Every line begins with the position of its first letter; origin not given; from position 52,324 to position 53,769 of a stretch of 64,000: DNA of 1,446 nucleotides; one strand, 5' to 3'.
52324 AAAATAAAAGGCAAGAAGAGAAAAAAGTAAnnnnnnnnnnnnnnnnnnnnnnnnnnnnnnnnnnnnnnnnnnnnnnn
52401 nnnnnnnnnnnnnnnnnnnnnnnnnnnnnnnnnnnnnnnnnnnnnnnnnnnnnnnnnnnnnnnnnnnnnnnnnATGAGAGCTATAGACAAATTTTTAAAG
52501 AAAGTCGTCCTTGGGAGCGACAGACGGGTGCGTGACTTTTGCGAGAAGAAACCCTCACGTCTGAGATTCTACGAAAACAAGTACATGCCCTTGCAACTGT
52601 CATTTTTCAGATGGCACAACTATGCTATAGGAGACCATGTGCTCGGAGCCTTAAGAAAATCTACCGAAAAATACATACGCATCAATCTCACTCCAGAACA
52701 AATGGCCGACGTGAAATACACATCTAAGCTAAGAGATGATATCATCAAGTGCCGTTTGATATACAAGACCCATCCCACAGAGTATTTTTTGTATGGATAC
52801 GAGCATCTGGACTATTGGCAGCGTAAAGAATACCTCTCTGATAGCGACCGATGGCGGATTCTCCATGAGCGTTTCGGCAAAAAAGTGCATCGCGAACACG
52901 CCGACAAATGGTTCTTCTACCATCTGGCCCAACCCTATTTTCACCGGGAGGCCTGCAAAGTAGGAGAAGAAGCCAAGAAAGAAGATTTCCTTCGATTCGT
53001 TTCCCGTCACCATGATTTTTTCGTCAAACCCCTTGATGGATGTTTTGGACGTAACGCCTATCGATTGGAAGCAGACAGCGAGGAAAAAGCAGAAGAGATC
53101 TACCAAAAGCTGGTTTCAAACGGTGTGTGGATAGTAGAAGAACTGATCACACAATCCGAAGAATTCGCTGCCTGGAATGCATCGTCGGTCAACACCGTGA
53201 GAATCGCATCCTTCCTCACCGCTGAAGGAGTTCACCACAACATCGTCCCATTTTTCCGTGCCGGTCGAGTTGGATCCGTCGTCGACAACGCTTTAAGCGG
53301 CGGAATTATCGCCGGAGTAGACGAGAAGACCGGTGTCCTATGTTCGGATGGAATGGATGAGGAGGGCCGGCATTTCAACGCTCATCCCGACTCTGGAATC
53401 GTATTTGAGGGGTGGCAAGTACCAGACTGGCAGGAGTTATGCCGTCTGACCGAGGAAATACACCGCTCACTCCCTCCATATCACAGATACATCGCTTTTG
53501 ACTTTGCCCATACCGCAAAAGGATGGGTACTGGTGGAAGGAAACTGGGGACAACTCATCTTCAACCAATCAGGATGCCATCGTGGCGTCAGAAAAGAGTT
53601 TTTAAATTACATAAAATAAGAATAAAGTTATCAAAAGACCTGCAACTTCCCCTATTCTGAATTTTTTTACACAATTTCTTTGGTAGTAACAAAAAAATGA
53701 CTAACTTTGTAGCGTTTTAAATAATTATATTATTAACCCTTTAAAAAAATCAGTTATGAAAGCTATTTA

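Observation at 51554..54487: Candidate undescribed RiPP-type locus: ATP-grasp ligase, SipW-like peptidase/PqqD fusion and twin 43-aa peptide genes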

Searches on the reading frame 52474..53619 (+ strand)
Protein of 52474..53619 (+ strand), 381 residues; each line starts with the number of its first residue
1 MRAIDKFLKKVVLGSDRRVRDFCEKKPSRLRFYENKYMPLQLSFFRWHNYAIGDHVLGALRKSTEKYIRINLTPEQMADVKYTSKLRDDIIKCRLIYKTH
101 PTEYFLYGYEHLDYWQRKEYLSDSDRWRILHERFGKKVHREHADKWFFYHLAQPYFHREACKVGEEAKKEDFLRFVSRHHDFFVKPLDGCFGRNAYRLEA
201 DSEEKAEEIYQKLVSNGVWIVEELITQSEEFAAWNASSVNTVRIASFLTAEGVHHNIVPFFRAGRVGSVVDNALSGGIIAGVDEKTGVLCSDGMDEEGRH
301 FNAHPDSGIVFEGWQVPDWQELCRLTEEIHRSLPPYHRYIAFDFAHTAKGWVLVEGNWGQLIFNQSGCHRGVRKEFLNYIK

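Call 3: search_protein_families(library=pfam, proteins=[window:52474-53619:+], max_evalue=0.1)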
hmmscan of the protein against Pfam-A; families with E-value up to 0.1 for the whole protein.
window:52474-53619:+ (381 aa): 2 families
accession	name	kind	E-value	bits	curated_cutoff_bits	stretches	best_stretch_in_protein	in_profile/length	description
PF14397.11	ATPgrasp_ST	-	1.1e-34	120.3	31.4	1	162-361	42-257/278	Sugar-transfer associated ATP-grasp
PF14398.11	ATPgrasp_YheCD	-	0.0052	16.5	26.8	1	168-211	37-80/255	YheC/D like ATP-grasp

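Call 4: search_protein_families(library=ncbifam, proteins=[window:52474-53619:+], max_evalue=0.1)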
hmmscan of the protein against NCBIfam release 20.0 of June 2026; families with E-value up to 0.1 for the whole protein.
window:52474-53619:+ (381 aa): 3 families
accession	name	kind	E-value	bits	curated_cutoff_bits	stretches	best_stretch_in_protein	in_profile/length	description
TIGR02291.1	rimK_rel_E_lig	hypoth_equivalog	7.6e-05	21.8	314.2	1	218-330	135-241/317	alpha-L-glutamate ligase-like protein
NF058666.1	D_CycloSer_DcsG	equivalog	0.011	14.9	360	1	170-219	122-171/298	D-cycloserine synthetase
NF009110.0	PRK12458.1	subfamily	0.081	11.9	408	0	169-229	156-218/349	glutathione synthetase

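Call 5: find_homologous_proteins(query=window:52474-53619:+)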
Query window:52474-53619:+ (381 aa): 88 proteins with E <= 0.001 among 2111 candidates.
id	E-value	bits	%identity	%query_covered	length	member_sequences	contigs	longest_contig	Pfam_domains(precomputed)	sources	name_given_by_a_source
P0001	6.2e-267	903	100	100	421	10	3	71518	PF14397.12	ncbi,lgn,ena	-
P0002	3.0e-211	720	77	100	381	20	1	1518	PF14397.12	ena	-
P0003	5.7e-153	528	58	100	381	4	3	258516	PF14397.12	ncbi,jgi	jgi:hypothetical protein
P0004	9.2e-149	514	59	96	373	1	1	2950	PF14397.12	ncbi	-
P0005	3.7e-143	495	58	96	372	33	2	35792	PF14397.12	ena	-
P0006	4.3e-139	482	53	98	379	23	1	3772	PF14397.12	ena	-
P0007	1.9e-137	477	54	98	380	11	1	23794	PF14397.12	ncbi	-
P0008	2.2e-137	476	53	99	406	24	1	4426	PF14397.12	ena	-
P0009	4.0e-137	476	52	99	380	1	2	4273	PF14397.12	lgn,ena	-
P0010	1.3e-136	474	54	98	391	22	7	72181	PF14397.12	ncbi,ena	-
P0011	2.5e-136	473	53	98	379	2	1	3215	PF14397.12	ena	-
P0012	1.6e-134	467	57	92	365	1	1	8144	PF14397.12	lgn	-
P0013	8.9e-134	465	52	100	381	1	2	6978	PF14397.12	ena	-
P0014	9.3e-134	465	56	91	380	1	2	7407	PF14397.12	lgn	-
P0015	1.2e-133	464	54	98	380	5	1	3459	PF14397.12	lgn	-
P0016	9.0e-129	448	50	100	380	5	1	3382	PF14397.12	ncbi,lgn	-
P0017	2.2e-116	407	49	100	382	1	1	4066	PF14397.12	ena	-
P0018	5.8e-111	389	47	92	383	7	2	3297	PF14397.12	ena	-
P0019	1.6e-107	378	45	100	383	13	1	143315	PF14397.12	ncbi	-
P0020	1.7e-107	378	44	100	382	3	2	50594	PF14397.12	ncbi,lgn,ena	-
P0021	1.2e-105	372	44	100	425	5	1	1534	PF14397.12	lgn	-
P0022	3.1e-104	367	46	100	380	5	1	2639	PF14397.12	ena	-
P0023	4.3e-100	354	46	99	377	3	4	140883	PF14397.12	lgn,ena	-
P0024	1.0e-97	346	46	99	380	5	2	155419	PF14397.12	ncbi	-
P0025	4.5e-95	337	43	90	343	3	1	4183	PF14397.12,PF14398.12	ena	-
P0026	3.3e-94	334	44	98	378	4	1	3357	PF14397.12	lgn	-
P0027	7.3e-94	333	44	98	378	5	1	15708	PF14397.12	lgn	-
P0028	1.1e-90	323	44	98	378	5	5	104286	PF14397.12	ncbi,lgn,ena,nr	ncbi:MAG: hypothetical protein IKX33_04780 [Prevotella sp.]|nr:hypothetical protein [Prevotella sp.]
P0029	1.0e-85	306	40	98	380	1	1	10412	PF14397.12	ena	-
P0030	1.2e-83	300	39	98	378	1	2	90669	PF14397.12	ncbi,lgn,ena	-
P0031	1.9e-82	296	49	78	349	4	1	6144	PF14397.12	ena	-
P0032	4.2e-81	291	40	96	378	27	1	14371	PF14397.12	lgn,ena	-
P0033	1.9e-80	289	43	85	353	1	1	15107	PF14397.12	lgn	-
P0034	6.8e-80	287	47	78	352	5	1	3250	PF14397.12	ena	-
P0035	7.8e-80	287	42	83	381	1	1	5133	PF14397.12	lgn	-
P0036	1.8e-79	286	43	85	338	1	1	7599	PF14397.12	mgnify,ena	mgnify:FL=1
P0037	2.1e-79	286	46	78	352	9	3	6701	PF14397.12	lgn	-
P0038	2.8e-79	285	43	88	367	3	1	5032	PF14397.12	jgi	-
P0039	5.0e-79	284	46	78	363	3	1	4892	PF14397.12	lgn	-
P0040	2.1e-78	282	39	96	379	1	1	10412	PF14397.12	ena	-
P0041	3.3e-77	278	39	96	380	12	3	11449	PF14397.12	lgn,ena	-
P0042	4.2e-77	278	37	98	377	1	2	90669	PF14397.12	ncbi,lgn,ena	-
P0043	1.1e-76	277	39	96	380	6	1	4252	PF14397.12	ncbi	-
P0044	5.3e-76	274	44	81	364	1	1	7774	PF14397.12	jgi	-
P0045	6.4e-76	274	43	81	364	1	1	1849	PF14397.12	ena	-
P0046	1.6e-74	269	44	80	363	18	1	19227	PF14397.12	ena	-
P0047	1.7e-74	269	42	81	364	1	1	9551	PF14397.12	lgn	-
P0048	2.3e-74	269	45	77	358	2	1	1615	PF14397.12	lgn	-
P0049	9.9e-74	267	42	77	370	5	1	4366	PF14397.12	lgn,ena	-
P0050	1.4e-73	266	45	81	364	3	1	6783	PF14397.12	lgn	-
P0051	2.6e-73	265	45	77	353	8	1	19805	PF14397.12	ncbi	-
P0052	2.2e-72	262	42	78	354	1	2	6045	PF14397.12,PF14398.12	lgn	-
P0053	8.6e-72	260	42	81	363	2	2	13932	PF14397.12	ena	-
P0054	1.4e-71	260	44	80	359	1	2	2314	PF14397.12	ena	-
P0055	2.9e-71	259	41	83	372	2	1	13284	PF14397.12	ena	-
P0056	3.1e-70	255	43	78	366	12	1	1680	PF14397.12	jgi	jgi:hypothetical protein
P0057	8.0e-70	254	38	85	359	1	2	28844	PF14397.12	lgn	-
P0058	2.3e-69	252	40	81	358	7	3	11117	PF14397.12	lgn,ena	-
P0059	2.9e-69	252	43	78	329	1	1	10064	PF14397.12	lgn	-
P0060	6.9e-69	251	40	81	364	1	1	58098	PF14397.12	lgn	-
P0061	2.6e-68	249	42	76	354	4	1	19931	PF14397.12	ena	-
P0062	6.4e-68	248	39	85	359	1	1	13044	PF14397.12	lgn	-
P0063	7.0e-68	248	39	84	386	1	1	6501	PF14397.12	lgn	-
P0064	8.3e-68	247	42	77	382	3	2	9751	PF14397.12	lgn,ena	-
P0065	4.1e-67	245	39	78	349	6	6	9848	PF14397.12,PF14398.12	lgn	-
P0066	4.2e-67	245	41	75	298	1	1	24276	PF14397.12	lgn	-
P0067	6.5e-67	244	40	83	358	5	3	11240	PF14397.12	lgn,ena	-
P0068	9.6e-67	244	41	84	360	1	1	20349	PF14397.12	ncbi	-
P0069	1.9e-66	243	41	81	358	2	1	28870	PF14397.12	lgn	-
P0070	4.1e-66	242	38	85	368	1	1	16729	PF14397.12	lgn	-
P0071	9.5e-65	237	38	81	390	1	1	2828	PF14397.12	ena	-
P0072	1.5e-63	233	39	75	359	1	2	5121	PF14397.12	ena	-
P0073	2.0e-63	233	40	83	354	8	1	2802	PF14397.12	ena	-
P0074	2.6e-63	233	40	81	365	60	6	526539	PF14397.12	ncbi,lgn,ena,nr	ncbi:MAG: hypothetical protein J6Y22_12740 [Paludibacteraceae bacterium]|nr:hypothetical protein [Pa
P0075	1.3e-62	230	37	88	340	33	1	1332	PF14397.12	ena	-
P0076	4.8e-62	228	36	89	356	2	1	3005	PF14397.12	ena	-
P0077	1.9e-61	226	36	92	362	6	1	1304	PF14397.12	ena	-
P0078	2.2e-61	226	36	92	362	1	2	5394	PF14397.12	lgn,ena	-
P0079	2.2e-59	220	34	91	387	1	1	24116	PF14397.12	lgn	-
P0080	4.2e-59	219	40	73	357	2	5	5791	PF14397.12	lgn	-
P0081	8.4e-56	208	38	79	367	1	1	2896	PF14397.12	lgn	-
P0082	4.8e-52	195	36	83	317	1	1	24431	PF14397.12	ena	-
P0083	2.4e-48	183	44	59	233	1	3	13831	PF14397.12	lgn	-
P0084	3.9e-43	166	36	72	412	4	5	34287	PF14397.12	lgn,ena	-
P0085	4.8e-40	156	32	78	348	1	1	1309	PF14397.12,PF14398.12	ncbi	-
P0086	7.3e-35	139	35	73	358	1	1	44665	PF14397.12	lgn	-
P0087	5.0e-32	130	32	76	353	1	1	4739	PF14397.12,PF14398.12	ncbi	-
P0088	2.5e-29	121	32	70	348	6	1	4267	PF14397.12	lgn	-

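Call 9: find_related_loci(query=A1, collection=genome_contigs, flank=6000)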
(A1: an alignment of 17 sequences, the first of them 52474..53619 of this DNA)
Query A1 (381 aa) in genome_contigs; peptide patterns used: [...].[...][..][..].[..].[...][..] (x = any residue, [..] = any of these).
117 stretches matched a pattern; 100 encode a relative of the query (tblastn E <= 1e-3); the best 80 are kept; 79 distinct loci.
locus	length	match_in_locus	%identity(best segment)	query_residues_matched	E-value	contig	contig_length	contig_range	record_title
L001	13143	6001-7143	77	1-381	0e+0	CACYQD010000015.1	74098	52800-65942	MAG: uncultured Prevotellaceae bacterium isolate RUG12178 genome assembly, contig: RUG12178_asm_15, whole genome shotgun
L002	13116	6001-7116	55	7-380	5e-141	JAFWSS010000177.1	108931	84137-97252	MAG: Prevotella sp. isolate RGIG6036 Sheep_Omasum-4__c718728, whole genome shotgun sequence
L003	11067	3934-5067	50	2-381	9e-130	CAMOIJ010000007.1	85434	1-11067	MAG: uncultured Lachnospiraceae bacterium isolate SRR873608_bin.40_metaWRAP_v1.3_MAG genome assembly, contig: NODE_469_l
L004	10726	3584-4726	45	1-381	3e-111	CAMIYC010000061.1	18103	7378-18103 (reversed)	MAG: uncultured Prevotellaceae bacterium isolate SRR12081292_bin.73_metaWRAP_v1.3_MAG genome assembly, contig: ERZ122897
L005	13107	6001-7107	44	7-380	1e-100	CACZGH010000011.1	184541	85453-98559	MAG: uncultured Prevotellaceae bacterium isolate RUG12596 genome assembly, contig: RUG12596_asm_11, whole genome shotgun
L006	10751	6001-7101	46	9-380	1e-99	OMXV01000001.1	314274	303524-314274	uncultured Prevotellaceae bacterium isolate RUG071 genome assembly, contig: scaffold_8, whole genome shotgun sequence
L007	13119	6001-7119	44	2-379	4e-95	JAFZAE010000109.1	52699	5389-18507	MAG: Prevotella sp. isolate RGIG7581 Water_buffalos_Omasum-3__c314322, whole genome shotgun sequence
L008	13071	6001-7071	42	16-380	5e-92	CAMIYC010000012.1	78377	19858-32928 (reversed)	MAG: uncultured Prevotellaceae bacterium isolate SRR12081292_bin.73_metaWRAP_v1.3_MAG genome assembly, contig: ERZ122897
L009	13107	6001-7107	41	6-379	1e-90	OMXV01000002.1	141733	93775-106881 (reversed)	uncultured Prevotellaceae bacterium isolate RUG071 genome assembly, contig: scaffold_11, whole genome shotgun sequence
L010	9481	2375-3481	45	7-380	8e-100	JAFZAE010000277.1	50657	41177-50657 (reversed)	MAG: Prevotella sp. isolate RGIG7581 Water_buffalos_Omasum-3__c857842, whole genome shotgun sequence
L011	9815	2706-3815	40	6-380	1e-87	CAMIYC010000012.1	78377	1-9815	MAG: uncultured Prevotellaceae bacterium isolate SRR12081292_bin.73_metaWRAP_v1.3_MAG genome assembly, contig: ERZ122897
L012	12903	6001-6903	46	84-380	2e-81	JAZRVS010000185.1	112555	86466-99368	MAG: Bacteroidales bacterium isolate T1900044953_TA20190006.MAGScoT_cleanbin_000015 SGB_3735_k141_96587, whole genome sh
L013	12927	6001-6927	43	72-380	3e-78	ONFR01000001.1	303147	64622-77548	uncultured Bacteroidales bacterium isolate RUG264 genome assembly, contig: scaffold_11, whole genome shotgun sequence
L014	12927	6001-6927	44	72-380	7e-78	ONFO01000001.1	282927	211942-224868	uncultured Bacteroidales bacterium isolate RUG265 genome assembly, contig: scaffold_4, whole genome shotgun sequence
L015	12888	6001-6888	45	85-380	2e-77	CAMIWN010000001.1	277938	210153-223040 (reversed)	MAG: uncultured Bacteroidales bacterium isolate SRR12081302_bin.27_metaWRAP_v1.3_MAG genome assembly, contig: ERZ1228977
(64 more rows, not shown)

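Call 75: predict_structure(alignment_id=A1)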
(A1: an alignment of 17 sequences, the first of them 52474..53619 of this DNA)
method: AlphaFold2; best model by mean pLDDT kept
length: 381 residues; sequences in the alignment: 17
mean_pLDDT: 89.3   pTM: 0.86
mean pLDDT of the five models: 89.3, 89.1, 88.8, 88.3, 87.4
residues with pLDDT >= 90: 231; 70-90: 137; 50-70: 13; < 50: 0
segments of 3 or more residues with pLDDT < 50: none
pLDDT, mean of each block of 10 residues (from residue 1): 75 84 83 85 85 84 91 93 93 90 91 92 91 90 90 93 94 96 83 79 96 94 92 86 94 93 80 71 95 85 94 97 98 94 94 89 87 94 87
secondary structure, 60 per line:
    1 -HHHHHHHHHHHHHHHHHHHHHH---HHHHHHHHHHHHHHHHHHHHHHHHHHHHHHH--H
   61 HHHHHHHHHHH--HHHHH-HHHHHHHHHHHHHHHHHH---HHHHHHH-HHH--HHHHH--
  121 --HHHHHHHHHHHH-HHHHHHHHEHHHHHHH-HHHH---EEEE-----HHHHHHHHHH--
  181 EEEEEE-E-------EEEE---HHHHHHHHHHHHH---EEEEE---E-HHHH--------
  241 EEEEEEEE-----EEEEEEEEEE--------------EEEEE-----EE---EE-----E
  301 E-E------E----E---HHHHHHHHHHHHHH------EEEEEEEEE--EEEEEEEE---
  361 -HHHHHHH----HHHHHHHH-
elements in order: H2-23 H27-57 H60-71 H74-78 H80-97 H101-107 H114-118 H123-134 H136-143 H145-151 H153-156 E160-163 H169-178 E181-186 E196-199 H203-215 E219-223 H229-232 E241-248 E254-263 E278-282 H319-332 E339-347 E350-357 H362-368 H373-380

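Call 77: fold_search(model_id=the predicted structure, library=pdb)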
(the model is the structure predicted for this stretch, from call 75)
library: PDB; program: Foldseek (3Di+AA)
matches with E <= 10: 850; with E <= 0.001: 317
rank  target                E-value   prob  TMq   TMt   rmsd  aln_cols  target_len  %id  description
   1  6jil_A                8.7e-08  1.00  0.40  0.50   8.4       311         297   14  Crystal structure of D-cycloserine synthetase DcsG (released 2019-12-18)
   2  5zk6                  1.7e-07  1.00  0.39  0.49   4.6       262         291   10  Crystal structure of RimK complexed with RpsF (released 2019-03-27)
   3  6jil_B                2.7e-07  1.00  0.37  0.46   9.0       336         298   13  Crystal structure of D-cycloserine synthetase DcsG (released 2019-12-18)
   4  3vpb_A                3.9e-07  1.00  0.44  0.58   4.1       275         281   15  ArgX from Sulfolobus tokodaii complexed with LysW/Glu/ADP/Mg/Zn/Sulfate (released 2013-02-27)
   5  3vpd_A                5.8e-07  1.00  0.42  0.55   3.3       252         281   15  LysX from Thermus thermophilus complexed with AMP-PNP (released 2013-02-27)
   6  4iwx                  7.7e-07  1.00  0.40  0.51   4.1       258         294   11  Rimk structure at 2.85A (released 2013-05-08)
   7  1ehi_A                9.6e-07  1.00  0.37  0.39   5.1       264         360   10  D-ALANINE:D-LACTATE LIGASE (LMDDL2) OF VANCOMYCIN-RESISTANT LEUCONOSTOC MESENTEROIDES (released 2000-05-23)
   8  5zct_A                9.6e-07  1.00  0.36  0.45   9.5       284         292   12  The crystal structure of the poly-alpha-L-glutamate peptides synthetase RimK at 2.05 angstrom resolution. (released 2018-07-25)
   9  5zct_C                1.2e-06  1.00  0.39  0.50   4.5       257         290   14  The crystal structure of the poly-alpha-L-glutamate peptides synthetase RimK at 2.05 angstrom resolution. (released 2018-07-25)
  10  3vpb_B                1.3e-06  1.00  0.42  0.55   3.6       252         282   16  ArgX from Sulfolobus tokodaii complexed with LysW/Glu/ADP/Mg/Zn/Sulfate (released 2013-02-27)
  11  3vpc_C                1.6e-06  1.00  0.40  0.53   4.3       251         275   14  ArgX from Sulfolobus tokodaii complexed with ADP (released 2013-02-27)
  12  3i12_D                1.7e-06  1.00  0.40  0.42   4.4       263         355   10  The crystal structure of the D-alanyl-alanine synthetase A from Salmonella enterica subsp. enterica serovar Typhimuriu (released 2009-08-18)
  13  5k2m_A                2.4e-06  1.00  0.40  0.54   5.1       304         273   12  Bifunctional LysX/ArgX from Thermococcus kodakarensis with LysW-gamma-AAA (released 2016-09-07)
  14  3lwb_A                2.5e-06  1.00  0.42  0.48   6.6       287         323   14  Crystal Structure of apo D-alanine:D-alanine Ligase (Ddl) from Mycobacterium tuberculosis (released 2010-03-09)
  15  6dgi_A                2.5e-06  1.00  0.39  0.43   5.2       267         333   12  The crystal structure of D-alanyl-alanine synthetase A from Vibrio cholerae O1 biovar eltor str. N16961 (released 2018-05-30)
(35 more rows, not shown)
